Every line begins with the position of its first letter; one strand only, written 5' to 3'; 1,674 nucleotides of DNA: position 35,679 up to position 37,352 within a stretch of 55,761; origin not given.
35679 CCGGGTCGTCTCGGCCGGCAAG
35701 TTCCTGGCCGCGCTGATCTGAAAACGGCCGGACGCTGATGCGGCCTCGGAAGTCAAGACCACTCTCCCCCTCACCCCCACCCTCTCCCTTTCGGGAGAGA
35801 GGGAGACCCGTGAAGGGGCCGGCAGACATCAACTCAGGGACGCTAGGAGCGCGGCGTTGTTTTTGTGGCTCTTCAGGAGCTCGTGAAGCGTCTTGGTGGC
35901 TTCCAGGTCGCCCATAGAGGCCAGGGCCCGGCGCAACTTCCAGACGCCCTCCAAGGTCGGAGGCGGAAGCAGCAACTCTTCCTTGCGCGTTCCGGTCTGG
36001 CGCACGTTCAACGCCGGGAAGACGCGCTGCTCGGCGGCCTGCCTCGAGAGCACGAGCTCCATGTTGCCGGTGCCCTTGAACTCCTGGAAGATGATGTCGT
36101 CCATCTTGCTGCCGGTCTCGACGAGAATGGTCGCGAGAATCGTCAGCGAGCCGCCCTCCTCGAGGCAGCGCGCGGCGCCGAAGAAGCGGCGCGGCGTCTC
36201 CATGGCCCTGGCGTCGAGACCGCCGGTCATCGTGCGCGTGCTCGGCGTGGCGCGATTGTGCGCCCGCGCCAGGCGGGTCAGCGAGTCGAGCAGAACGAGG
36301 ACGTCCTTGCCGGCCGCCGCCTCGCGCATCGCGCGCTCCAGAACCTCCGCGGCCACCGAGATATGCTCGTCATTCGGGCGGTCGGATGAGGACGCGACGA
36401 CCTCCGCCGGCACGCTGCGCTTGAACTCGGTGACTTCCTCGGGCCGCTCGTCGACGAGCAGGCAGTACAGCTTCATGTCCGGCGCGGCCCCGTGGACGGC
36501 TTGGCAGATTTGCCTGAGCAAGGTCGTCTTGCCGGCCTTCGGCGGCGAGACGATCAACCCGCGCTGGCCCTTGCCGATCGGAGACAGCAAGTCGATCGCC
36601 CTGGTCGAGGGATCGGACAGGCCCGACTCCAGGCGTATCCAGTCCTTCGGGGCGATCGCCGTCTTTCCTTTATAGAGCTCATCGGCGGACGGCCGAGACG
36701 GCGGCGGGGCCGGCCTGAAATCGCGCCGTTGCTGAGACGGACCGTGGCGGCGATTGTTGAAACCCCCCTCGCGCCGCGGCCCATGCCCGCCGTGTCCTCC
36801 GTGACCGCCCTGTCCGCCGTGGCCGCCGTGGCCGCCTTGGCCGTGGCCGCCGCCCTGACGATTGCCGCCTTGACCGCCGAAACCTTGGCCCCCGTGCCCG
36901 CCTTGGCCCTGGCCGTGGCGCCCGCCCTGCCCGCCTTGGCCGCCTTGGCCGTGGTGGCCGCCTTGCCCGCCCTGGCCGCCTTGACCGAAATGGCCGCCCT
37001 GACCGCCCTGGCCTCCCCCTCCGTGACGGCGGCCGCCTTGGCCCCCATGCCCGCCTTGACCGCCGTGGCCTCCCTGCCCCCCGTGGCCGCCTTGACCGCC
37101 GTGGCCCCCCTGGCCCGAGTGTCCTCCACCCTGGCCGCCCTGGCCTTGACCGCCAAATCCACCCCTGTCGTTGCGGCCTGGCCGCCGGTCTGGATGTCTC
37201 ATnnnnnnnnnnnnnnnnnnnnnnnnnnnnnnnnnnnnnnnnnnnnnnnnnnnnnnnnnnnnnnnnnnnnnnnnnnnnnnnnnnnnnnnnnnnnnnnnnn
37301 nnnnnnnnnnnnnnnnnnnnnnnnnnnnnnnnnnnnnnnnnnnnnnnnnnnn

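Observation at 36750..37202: Rho without its RNA-binding N-terminal domain, replaced by a ~140-aa GGH/GGQ/RGG-like repeat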

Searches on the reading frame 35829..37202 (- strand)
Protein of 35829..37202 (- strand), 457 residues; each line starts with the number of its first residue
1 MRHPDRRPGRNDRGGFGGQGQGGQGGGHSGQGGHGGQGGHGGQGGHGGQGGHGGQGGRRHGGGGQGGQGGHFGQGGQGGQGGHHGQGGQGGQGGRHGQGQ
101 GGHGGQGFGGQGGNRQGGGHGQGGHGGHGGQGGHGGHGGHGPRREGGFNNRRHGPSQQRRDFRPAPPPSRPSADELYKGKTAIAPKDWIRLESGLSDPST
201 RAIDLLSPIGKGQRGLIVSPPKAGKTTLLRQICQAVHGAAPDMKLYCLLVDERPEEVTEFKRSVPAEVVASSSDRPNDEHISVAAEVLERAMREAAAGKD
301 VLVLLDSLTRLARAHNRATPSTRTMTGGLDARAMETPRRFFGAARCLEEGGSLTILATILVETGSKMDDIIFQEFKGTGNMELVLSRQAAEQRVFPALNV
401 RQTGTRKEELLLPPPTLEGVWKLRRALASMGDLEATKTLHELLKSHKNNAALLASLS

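Call 3: search_protein_families(library=pfam, proteins=[window:35829-37202:-], max_evalue=1)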
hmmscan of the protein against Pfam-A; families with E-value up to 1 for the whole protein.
window:35829-37202:- (457 aa): 7 families
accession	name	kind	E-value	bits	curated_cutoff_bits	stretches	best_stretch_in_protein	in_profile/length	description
PF00006.31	ATP-synt_ab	-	1.6e-23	83.9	29.5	1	200-402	2-210/213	ATP synthase alpha/beta family, nucleotide-binding domain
PF19568.5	Spore_III_AA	-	0.00051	19.7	27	1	211-255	143-188/306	Sporulation stage III, protein AA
PF25199.1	nSTAND_NTPase5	-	0.046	14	34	1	223-290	52-118/145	Novel STAND NTPase 5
PF13481.12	AAA_25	-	0.048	13.7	27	1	209-255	30-84/195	AAA domain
PF05729.18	NACHT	-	0.1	12.9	26.7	1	224-317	12-99/167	NACHT domain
PF00004.35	AAA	-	0.11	13.4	21.2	1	216-316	2-74/131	ATPase family associated with various cellular activities (AAA)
PF13191.12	AAA_16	-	0.17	12.8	32.6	1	207-313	17-146/167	AAA ATPase domain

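Call 4: search_protein_families(library=ncbifam, proteins=[window:35829-37202:-], max_evalue=1)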
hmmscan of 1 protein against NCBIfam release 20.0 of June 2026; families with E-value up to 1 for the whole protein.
window:35829-37202:- (457 aa): 28 families (the best 25 are shown)
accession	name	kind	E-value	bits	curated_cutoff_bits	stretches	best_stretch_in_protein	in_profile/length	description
NF006886.1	PRK09376.1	equivalog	4.5e-116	388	315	1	176-455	132-412/413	transcription termination factor Rho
TIGR00767.1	rho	equivalog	1.1e-112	377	509.45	1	178-456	134-413/415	transcription termination factor Rho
NF041509.1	paralog_Rho2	exception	8.3e-98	328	628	1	175-455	78-359/360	transcription termination factor Rho, short form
TIGR02546.1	III_secr_ATP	equivalog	5e-23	81.5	604.75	1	200-434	134-371/423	type III secretion system ATPase SctN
TIGR03496.1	FliI_clade1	equivalog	7.9e-21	74.3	619.1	1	199-430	124-360/414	flagellar protein export ATPase FliI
TIGR01026.1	fliI_yscN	subfamily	1.2e-19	70.4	379.5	1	199-434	150-388/440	FliI/YscN family ATPase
NF005765.0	PRK07594.1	equivalog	3.1e-19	69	715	1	200-432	143-378/433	EscN/YscN/HrcN family type III secretion system ATPase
NF005295.0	PRK06820.1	equivalog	3.9e-19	68.9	690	1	200-435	151-389/440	EscN/YscN/HrcN family type III secretion system ATPase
TIGR03498.1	FliI_clade3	equivalog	1.4e-18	66.7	587.45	1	200-434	128-367/418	flagellar protein export ATPase FliI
NF005391.0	PRK06936.1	equivalog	4.7e-18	65.2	657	1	200-441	150-394/439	type III secretion system ATPase SctN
NF006575.0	PRK09099.1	subfamily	9.3e-18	64.2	706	1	199-441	152-397/443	type III secretion system ATPase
TIGR03497.1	FliI_clade2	equivalog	2e-17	63.3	629.8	1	199-431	124-359/413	flagellar protein export ATPase FliI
NF006012.0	PRK08149.1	equivalog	7e-15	54.9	594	1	200-441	142-386/431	type III secretion system ATPase SctN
NF006290.1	PRK08472.1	equivalog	1.5e-11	43.8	644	1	200-428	145-376/433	flagellar protein export ATPase FliI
NF005535.1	PRK07196.1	equivalog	1.5e-10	40.6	715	1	197-406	142-355/434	flagellar protein export ATPase FliI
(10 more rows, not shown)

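Call 8: find_homologous_proteins(query=window:35829-37202:-, max_evalue=1e-20)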
Query window:35829-37202:- (457 aa): 7994 proteins with E <= 1e-20 among 8000 candidates; the best 120 are listed.
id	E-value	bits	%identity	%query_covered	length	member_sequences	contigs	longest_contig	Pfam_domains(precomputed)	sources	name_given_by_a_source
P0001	4.4e-137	476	68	63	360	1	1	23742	PF00006.32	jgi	jgi:transcription termination factor Rho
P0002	1.3e-135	471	60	84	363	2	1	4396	PF00006.32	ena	-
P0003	2.1e-135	470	61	73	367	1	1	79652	PF00006.32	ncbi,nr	ncbi:MAG: transcription termination factor Rho [Elusimicrobia bacterium]|nr:transcription terminatio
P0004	6.1e-134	466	58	78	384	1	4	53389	PF00006.32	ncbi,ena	ncbi:MAG: transcription termination factor Rho [Elusimicrobiota bacterium]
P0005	7.8e-134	465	56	86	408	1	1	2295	PF00006.32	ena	-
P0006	2.3e-133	464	66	67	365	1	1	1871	PF00006.32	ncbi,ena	-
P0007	3.2e-133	463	65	64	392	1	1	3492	PF00006.32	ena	-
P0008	1.4e-132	461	70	63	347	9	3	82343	PF00006.32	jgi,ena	-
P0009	4.1e-132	460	-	-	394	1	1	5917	PF00006.32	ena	-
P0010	6.7e-132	459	61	73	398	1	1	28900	PF00006.32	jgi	jgi:transcription termination factor Rho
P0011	9.5e-132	458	58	76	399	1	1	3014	PF00006.32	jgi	jgi:transcription termination factor Rho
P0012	1.1e-131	458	56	84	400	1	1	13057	PF00006.32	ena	-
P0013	1.3e-131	458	65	63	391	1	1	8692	PF00006.32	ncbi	-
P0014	1.6e-131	458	69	64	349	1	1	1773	PF00006.32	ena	-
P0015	1.9e-131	457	58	80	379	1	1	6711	PF00006.32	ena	-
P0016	1.9e-131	457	69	64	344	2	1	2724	PF00006.32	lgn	-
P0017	1.1e-130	455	66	65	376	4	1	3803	PF00006.32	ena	-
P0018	2.5e-130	454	65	64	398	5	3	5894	PF00006.32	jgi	jgi:transcription termination factor Rho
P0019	2.8e-130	454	64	63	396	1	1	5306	PF00006.32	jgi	jgi:transcription termination factor Rho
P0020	3.6e-130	453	64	63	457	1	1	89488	PF00006.32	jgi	jgi:transcription termination factor Rho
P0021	8.4e-130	452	65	64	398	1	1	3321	PF00006.32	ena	-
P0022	1.0e-129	452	61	75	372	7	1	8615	PF00006.32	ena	-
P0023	1.2e-129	451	60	72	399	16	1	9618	PF00006.32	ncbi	ncbi:MAG: transcription termination factor Rho [Elusimicrobiota bacterium]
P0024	1.2e-129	451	63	73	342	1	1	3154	PF00006.32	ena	-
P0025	1.3e-129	451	64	67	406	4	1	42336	PF00006.32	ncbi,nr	ncbi:MAG: transcription termination factor Rho [Elusimicrobia bacterium]|nr:transcription terminatio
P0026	1.9e-129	451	57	86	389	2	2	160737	PF00006.32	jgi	jgi:transcription termination factor Rho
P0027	2.1e-129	451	58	80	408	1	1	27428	PF00006.32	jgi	-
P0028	2.1e-129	451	58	80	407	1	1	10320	PF00006.32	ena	-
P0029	2.7e-129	450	58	77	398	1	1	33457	PF00006.32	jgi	jgi:transcription termination factor Rho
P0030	6.0e-129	449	56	75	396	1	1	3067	PF00006.32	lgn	-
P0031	6.1e-129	449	69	64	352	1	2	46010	PF00006.32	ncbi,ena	-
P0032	6.3e-129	449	58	75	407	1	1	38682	PF00006.32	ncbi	-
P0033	2.1e-128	447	62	67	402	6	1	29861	PF00006.32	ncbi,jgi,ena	jgi:transcription termination factor Rho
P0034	3.0e-128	447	64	63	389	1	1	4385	PF00006.32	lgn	-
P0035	3.3e-128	447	63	65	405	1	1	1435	PF00006.32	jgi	jgi:transcription termination factor Rho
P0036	3.4e-128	447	70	64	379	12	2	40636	PF00006.32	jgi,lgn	jgi:transcription termination factor Rho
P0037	1.6e-127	444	57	78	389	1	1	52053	PF00006.32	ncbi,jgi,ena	jgi:transcription termination factor Rho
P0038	1.8e-127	444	55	86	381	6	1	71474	PF00006.32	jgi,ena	jgi:transcription termination factor Rho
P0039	3.6e-127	443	56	81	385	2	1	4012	PF00006.32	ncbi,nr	ncbi:MAG: transcription termination factor Rho [Elusimicrobia bacterium]|nr:transcription terminatio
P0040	7.4e-127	442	56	80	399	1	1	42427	PF00006.32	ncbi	-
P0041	8.8e-127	442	64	63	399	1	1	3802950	PF00006.32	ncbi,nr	ncbi:MAG: transcription termination factor Rho [Elusimicrobiota bacterium]|nr:MAG: transcription ter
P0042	1.2e-126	442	57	82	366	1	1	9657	PF00006.32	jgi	-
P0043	2.0e-126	441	-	-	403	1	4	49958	PF00006.32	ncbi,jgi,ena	jgi:transcription termination factor Rho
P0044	2.1e-126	441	59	75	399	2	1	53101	PF00006.32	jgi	-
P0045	3.1e-126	440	60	71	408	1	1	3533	PF00006.32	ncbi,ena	-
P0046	4.1e-126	440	57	77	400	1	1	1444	PF00006.32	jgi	jgi:transcription termination factor Rho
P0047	5.3e-126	439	62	73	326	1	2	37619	PF00006.32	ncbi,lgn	-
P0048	7.4e-126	439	64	63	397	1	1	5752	PF00006.32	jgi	jgi:transcription termination factor Rho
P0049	7.6e-126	439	62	64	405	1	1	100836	PF00006.32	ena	-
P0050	9.6e-126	439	69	64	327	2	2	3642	PF00006.32,PF13481.13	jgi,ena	-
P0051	1.4e-125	438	64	63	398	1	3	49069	PF00006.32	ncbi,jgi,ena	jgi:transcription termination factor Rho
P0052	1.5e-125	438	64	63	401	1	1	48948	PF00006.32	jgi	-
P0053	1.8e-125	438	63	64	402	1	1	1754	PF00006.32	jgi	jgi:transcription termination factor Rho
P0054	3.9e-125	437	54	70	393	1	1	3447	PF00006.32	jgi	jgi:transcription termination factor Rho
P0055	4.0e-125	437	64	64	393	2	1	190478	PF00006.32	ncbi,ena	-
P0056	4.1e-125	437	57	75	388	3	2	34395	PF00006.32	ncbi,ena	-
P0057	5.8e-125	436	66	65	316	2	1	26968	PF00006.32,PF13481.13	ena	-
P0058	1.2e-124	435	62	64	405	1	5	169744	PF00006.32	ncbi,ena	-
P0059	1.3e-124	435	68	64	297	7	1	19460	PF00006.32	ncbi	ncbi:MAG: transcription termination factor Rho [Elusimicrobiota bacterium]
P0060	1.5e-124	435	64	63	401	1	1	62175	PF00006.32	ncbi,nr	ncbi:MAG: transcription termination factor Rho [Elusimicrobia bacterium]|nr:transcription terminatio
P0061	1.7e-124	434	69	62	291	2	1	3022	PF00006.32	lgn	-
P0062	2.5e-124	434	62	68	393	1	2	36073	PF00006.32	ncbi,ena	-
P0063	3.6e-124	433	60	70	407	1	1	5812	PF00006.32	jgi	jgi:transcription termination factor Rho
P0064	4.1e-124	433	68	63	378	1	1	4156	PF00006.32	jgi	jgi:transcription termination factor Rho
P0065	4.9e-124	433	61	75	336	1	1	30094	PF00006.32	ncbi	ncbi:MAG: transcription termination factor Rho [Elusimicrobiota bacterium]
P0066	7.0e-124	432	64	63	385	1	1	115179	PF00006.32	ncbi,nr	ncbi:MAG: transcription termination factor Rho [Elusimicrobia bacterium]|nr:transcription terminatio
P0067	7.2e-124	432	67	63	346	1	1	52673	PF00006.32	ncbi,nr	ncbi:MAG: transcription termination factor Rho [Elusimicrobia bacterium]|nr:transcription terminatio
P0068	7.8e-124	432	72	61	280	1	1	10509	PF00006.32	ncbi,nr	ncbi:MAG: transcription termination factor Rho [Elusimicrobia bacterium]|nr:transcription terminatio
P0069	1.0e-123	432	64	68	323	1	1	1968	PF00006.32,PF13481.13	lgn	-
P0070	1.1e-123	432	63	64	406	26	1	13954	PF00006.32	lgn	-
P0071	2.3e-123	431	64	63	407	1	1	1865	PF00006.32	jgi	jgi:transcription termination factor Rho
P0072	3.0e-123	430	62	71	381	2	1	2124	PF00006.32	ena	-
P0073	3.2e-123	430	55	89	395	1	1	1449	PF00006.32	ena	-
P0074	3.6e-123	430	60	74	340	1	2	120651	PF00006.32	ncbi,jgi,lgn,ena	ncbi:MAG: transcription termination factor Rho [Elusimicrobiota bacterium]|jgi:transcription termina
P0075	5.6e-123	429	63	63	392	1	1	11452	PF00006.32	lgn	-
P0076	5.9e-123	429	57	75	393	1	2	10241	PF00006.32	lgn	-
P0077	9.6e-123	429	64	64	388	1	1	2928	PF00006.32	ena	-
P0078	9.6e-123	429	56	74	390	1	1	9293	PF00006.32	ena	-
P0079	1.7e-122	428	65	62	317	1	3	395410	PF00006.32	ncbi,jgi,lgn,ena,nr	ncbi:MAG TPA: transcription termination factor Rho [Elusimicrobia bacterium]|nr:transcription termin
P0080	4.9e-122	426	63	63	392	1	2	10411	PF00006.32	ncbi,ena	-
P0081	1.3e-121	425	66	65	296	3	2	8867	PF00006.32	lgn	-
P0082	2.1e-121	424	57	79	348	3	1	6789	PF00006.32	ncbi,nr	ncbi:MAG: transcription termination factor Rho [Elusimicrobia bacterium]|nr:transcription terminatio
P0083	3.4e-121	424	67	62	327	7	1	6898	PF00006.32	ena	-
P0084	5.0e-121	423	65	63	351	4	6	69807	PF00006.32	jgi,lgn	jgi:transcription termination factor Rho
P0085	7.7e-121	422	66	64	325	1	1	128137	PF00006.32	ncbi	-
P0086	7.8e-121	422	63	69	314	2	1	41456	PF00006.32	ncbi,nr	ncbi:MAG: transcription termination factor Rho [Elusimicrobia bacterium]|nr:transcription terminatio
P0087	8.3e-121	422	58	72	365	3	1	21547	PF00006.32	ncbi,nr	ncbi:transcription termination factor Rho [bacterium]|nr:MAG: transcription termination factor Rho [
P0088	2.3e-120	421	66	62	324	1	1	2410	PF00006.32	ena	-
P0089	2.5e-120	421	66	63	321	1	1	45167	PF00006.32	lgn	-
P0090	2.6e-120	421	62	70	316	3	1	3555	PF00006.32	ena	-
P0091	2.7e-120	421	67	62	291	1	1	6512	PF00006.32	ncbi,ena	ncbi:MAG: transcription termination factor Rho [Elusimicrobiota bacterium]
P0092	2.8e-120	421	67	62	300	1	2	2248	PF00006.32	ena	-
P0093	3.1e-120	420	64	66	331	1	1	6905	PF00006.32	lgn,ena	-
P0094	3.2e-120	420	60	74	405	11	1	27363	PF00006.32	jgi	-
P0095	3.9e-120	420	-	-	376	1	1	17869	PF00006.32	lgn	-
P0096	5.0e-120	420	61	69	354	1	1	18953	PF00006.32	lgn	-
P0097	1.0e-119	419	66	63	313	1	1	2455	PF00006.32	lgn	-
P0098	1.3e-119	418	68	61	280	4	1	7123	PF00006.32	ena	-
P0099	3.7e-119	417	66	63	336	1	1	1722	PF00006.32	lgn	-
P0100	4.5e-119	417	63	64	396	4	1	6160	PF00006.32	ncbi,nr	ncbi:MAG: transcription termination factor Rho [Elusimicrobia bacterium]|nr:transcription terminatio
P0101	4.6e-119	417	69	62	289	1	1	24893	PF00006.32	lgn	-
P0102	9.3e-119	416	68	62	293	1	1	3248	PF00006.32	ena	-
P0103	9.5e-119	416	64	67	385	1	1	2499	PF00006.32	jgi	jgi:transcription termination factor Rho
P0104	1.1e-118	415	63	67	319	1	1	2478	PF00006.32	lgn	-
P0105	1.4e-118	415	59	72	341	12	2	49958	PF00006.32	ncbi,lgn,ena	-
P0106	1.9e-118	415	67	61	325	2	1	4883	PF00006.32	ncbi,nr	ncbi:MAG: transcription termination factor Rho [Elusimicrobia bacterium]|nr:transcription terminatio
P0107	3.0e-118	414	68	62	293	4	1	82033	PF00006.32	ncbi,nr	ncbi:MAG: transcription termination factor Rho [Elusimicrobia bacterium]|nr:transcription terminatio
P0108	3.6e-118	414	62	67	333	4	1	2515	PF00006.32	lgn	-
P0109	5.4e-118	413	67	63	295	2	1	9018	PF00006.32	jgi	jgi:transcription termination factor Rho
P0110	5.5e-118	413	64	63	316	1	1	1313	PF00006.32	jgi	jgi:transcription termination factor Rho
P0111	5.7e-118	413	62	67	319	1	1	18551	PF00006.32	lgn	-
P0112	6.4e-118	413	64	63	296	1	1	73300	PF00006.32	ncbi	ncbi:MAG: transcription termination factor Rho [Elusimicrobiota bacterium]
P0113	7.1e-118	413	61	67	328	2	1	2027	PF00006.32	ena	-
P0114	7.6e-118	413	63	65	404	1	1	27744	PF00006.32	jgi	-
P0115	1.1e-117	412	65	63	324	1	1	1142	PF00006.32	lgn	-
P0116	1.1e-117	412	59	72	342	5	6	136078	PF00006.32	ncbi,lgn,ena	-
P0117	1.8e-117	411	64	65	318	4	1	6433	PF00006.32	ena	-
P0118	2.3e-117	411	65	64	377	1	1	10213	PF00006.32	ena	-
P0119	2.8e-117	411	68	62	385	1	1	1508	PF00006.32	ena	-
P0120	3.1e-117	411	67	62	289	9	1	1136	PF00006.32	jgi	-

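Call 20: find_related_loci(query=window:35829-37202:-, collection=genome_contigs, flank=6000)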
Query window:35829-37202:- (457 aa) in genome_contigs; peptide patterns used: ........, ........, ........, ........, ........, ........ (x = any residue, [..] = any of these).
599 stretches matched a pattern (row limit reached: there are more); 64 encode a relative of the query (tblastn E <= 1e-3); 64 distinct loci.
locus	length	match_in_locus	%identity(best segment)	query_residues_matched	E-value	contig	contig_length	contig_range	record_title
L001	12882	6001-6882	71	167-456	3e-134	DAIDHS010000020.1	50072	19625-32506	MAG TPA_asm: Elusimicrobia bacterium isolate clean11 NODE_20_length_50072_cov_5.855326, whole genome shotgun sequence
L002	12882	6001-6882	70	167-456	6e-133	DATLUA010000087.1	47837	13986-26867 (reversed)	MAG TPA_asm: Elusimicrobiota bacterium isolate SMAG_U13971 k141_1580953, whole genome shotgun sequence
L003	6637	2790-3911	58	63-456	1e-132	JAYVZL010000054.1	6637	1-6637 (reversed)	MAG: Elusimicrobiota bacterium isolate GL90_UP_concoct_198 GL90_UP_concoct_198_53, whole genome shotgun sequence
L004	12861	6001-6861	70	167-449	1e-130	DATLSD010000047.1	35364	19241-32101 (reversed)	MAG TPA_asm: Elusimicrobiota bacterium isolate SMAG_U13921 k141_780238, whole genome shotgun sequence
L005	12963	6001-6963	59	118-456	1e-126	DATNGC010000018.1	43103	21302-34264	MAG TPA_asm: Elusimicrobiota bacterium isolate SMAG_U11311 k141_335699, whole genome shotgun sequence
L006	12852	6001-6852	65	173-456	3e-126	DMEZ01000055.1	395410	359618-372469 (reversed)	MAG TPA_asm: Elusimicrobia bacterium isolate UBA9639 contig_1181, whole genome shotgun sequence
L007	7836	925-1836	64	150-456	7e-126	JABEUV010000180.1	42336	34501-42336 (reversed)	MAG: Elusimicrobia bacterium isolate MAG 13 k99_256824, whole genome shotgun sequence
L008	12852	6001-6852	67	173-456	7e-125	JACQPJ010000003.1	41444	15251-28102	MAG: Elusimicrobia bacterium isolate NC_groundwater_1304_Ag_S-0.2um_69_76 S_p2_S4_coassembly_k141_99174, whole genome sh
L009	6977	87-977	65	163-456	4e-124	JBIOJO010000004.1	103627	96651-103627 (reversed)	MAG: Elusimicrobiota bacterium isolate GcC5-9 k141_709319_length_103627_cov_46.0000, whole genome shotgun sequence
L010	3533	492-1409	60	134-456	5e-127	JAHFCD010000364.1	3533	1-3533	MAG: Elusimicrobia bacterium isolate nzgw213 NODE_43639_length_3534_cov_2.820686, whole genome shotgun sequence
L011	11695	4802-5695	63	164-456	2e-123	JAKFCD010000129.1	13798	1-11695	MAG: Elusimicrobiota bacterium isolate LC012 contig-124_6039, whole genome shotgun sequence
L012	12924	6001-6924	62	147-456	3e-123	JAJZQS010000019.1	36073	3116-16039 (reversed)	MAG: bacterium isolate SKS1.bin53 NODE_2025_length_36073_cov_8.376565, whole genome shotgun sequence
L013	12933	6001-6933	60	123-456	2e-123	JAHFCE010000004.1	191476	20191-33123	MAG: Elusimicrobia bacterium isolate nzgw214 NODE_3_length_191477_cov_4.513707, whole genome shotgun sequence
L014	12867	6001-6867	64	168-456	3e-123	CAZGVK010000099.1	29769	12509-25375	MAG TPA_asm: uncultured Elusimicrobia sp. isolate binchicken_co203_514 genome assembly, contig: k141_2397122, whole geno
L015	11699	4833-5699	64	168-456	4e-122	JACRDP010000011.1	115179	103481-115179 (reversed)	MAG: Elusimicrobia bacterium isolate NC_groundwater_1675_Pr3_B-0.1um_66_20 SR-2_scaffold_141_1752064, whole genome shotg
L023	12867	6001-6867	64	168-456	3e-120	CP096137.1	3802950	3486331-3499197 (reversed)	MAG: Elusimicrobiota bacterium isolate JAD_PAG50586_1 chromosome, complete genome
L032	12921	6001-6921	58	117-456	1e-115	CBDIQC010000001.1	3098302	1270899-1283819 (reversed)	MAG: uncultured Elusimicrobia bacterium isolate NI882-mx-bin12 genome assembly, contig: N-N882-C16, whole genome shotgun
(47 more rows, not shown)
